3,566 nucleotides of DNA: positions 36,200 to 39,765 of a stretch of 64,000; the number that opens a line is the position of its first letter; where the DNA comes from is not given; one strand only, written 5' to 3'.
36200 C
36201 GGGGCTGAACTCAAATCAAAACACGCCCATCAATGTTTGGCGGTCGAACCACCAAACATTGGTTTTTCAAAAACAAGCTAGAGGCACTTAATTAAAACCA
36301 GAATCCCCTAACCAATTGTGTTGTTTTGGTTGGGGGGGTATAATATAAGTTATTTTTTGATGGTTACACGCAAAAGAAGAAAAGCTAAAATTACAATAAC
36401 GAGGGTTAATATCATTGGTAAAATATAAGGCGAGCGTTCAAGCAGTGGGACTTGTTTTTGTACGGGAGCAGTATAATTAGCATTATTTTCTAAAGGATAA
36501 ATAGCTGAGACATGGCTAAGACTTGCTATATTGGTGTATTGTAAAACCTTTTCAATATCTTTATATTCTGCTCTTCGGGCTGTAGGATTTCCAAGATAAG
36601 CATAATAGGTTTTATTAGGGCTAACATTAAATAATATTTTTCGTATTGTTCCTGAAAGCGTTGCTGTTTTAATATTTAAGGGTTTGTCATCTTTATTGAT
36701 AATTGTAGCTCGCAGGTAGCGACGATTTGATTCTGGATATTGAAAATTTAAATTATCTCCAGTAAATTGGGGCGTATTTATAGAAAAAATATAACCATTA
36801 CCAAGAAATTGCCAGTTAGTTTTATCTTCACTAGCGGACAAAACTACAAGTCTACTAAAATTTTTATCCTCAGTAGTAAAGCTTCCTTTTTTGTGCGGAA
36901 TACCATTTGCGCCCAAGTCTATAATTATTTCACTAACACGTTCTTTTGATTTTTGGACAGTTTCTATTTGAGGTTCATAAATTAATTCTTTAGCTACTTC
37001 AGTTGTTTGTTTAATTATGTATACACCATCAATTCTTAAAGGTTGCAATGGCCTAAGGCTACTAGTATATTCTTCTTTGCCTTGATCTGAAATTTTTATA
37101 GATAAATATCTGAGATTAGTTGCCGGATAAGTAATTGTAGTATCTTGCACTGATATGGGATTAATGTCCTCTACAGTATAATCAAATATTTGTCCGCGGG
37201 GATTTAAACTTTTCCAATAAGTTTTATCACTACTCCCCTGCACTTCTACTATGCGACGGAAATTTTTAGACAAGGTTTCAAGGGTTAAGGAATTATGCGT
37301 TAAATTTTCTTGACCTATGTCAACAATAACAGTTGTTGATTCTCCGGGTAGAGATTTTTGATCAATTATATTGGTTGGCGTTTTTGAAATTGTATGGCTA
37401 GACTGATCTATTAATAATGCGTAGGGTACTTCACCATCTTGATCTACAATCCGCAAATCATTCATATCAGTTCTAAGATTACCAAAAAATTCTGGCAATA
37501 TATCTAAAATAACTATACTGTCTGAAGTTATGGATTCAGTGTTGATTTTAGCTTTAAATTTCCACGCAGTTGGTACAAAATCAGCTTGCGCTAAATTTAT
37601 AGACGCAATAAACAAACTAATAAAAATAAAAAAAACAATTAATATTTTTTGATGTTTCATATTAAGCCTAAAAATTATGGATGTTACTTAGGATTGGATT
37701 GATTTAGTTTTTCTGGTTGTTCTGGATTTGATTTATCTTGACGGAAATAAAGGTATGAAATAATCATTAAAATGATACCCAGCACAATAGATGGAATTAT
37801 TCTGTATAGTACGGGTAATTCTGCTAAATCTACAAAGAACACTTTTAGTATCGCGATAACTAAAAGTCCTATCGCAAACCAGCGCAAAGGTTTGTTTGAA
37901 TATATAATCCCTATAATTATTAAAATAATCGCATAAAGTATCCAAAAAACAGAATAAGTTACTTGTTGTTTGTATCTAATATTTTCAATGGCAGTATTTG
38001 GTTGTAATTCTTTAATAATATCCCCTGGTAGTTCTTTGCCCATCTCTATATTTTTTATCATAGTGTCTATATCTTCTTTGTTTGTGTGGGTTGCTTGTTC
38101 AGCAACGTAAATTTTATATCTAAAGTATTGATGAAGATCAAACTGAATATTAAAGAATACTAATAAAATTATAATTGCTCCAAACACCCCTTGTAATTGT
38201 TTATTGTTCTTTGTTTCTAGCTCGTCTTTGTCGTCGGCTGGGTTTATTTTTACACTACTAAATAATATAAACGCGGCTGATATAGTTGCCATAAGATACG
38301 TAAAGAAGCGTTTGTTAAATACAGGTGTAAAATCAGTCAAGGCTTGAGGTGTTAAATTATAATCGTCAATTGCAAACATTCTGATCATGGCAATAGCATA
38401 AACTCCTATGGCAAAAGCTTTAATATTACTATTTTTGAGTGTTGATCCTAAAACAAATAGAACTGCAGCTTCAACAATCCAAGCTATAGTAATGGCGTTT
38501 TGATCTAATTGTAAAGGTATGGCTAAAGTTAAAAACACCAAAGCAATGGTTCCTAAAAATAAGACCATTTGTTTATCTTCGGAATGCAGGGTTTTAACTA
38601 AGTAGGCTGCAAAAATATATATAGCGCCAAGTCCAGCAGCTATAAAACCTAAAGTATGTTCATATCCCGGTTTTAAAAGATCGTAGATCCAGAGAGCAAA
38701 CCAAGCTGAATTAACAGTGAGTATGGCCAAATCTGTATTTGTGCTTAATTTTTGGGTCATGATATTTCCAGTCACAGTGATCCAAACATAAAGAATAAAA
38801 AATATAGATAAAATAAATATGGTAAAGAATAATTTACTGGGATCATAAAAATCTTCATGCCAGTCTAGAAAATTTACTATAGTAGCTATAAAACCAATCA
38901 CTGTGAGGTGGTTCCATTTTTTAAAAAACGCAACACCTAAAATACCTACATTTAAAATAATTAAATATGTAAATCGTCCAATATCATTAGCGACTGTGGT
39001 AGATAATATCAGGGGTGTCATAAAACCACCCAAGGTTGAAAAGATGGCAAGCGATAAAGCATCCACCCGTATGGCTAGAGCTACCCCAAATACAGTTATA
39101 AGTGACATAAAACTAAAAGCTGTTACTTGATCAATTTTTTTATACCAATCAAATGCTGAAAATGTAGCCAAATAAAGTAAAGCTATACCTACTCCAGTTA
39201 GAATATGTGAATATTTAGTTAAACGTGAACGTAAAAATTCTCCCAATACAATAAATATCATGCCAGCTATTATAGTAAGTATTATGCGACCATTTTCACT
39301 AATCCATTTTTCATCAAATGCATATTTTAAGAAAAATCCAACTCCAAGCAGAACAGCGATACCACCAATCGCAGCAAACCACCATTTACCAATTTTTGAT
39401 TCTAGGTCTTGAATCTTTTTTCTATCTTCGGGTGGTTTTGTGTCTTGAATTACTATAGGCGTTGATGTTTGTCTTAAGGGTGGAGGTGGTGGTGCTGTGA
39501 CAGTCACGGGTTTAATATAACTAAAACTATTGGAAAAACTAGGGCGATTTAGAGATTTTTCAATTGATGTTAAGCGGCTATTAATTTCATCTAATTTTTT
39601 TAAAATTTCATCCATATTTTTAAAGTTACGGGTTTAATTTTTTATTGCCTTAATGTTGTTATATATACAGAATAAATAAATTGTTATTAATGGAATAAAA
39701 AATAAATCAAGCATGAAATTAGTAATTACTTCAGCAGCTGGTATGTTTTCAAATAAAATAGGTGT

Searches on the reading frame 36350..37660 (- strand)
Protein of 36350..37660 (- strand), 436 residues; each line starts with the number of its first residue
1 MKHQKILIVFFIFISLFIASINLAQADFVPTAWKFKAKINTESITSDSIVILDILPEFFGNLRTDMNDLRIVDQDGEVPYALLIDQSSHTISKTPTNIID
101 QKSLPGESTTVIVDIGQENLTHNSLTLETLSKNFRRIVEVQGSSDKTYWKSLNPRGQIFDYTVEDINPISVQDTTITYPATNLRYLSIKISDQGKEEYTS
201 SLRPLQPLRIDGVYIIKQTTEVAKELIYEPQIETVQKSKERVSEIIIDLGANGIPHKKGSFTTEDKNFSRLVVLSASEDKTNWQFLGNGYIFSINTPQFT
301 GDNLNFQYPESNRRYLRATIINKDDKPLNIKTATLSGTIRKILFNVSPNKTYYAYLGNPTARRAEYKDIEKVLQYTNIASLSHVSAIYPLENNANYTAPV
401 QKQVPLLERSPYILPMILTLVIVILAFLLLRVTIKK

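Call 10: search_protein_families(library=pfam, proteins=[window:36350-37660:-], max_evalue=0.001)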
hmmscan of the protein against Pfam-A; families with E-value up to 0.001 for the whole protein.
window:36350-37660:- (436 aa): 1 family
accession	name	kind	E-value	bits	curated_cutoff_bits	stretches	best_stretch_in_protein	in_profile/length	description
PF13163.11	DUF3999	-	7.8e-12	45.5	30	1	107-379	112-369/424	Protein of unknown function (DUF3999)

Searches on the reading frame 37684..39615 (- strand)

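Call 10: search_protein_families(library=pfam, proteins=[window:37684-39615:-], max_evalue=0.001)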
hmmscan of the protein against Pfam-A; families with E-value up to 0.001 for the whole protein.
window:37684-39615:- (643 aa): 1 family
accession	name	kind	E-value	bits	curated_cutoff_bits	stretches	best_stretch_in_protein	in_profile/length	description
PF10101.14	DUF2339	-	6.8e-82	276.7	33.6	2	79-500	4-431/659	Predicted membrane protein (DUF2339)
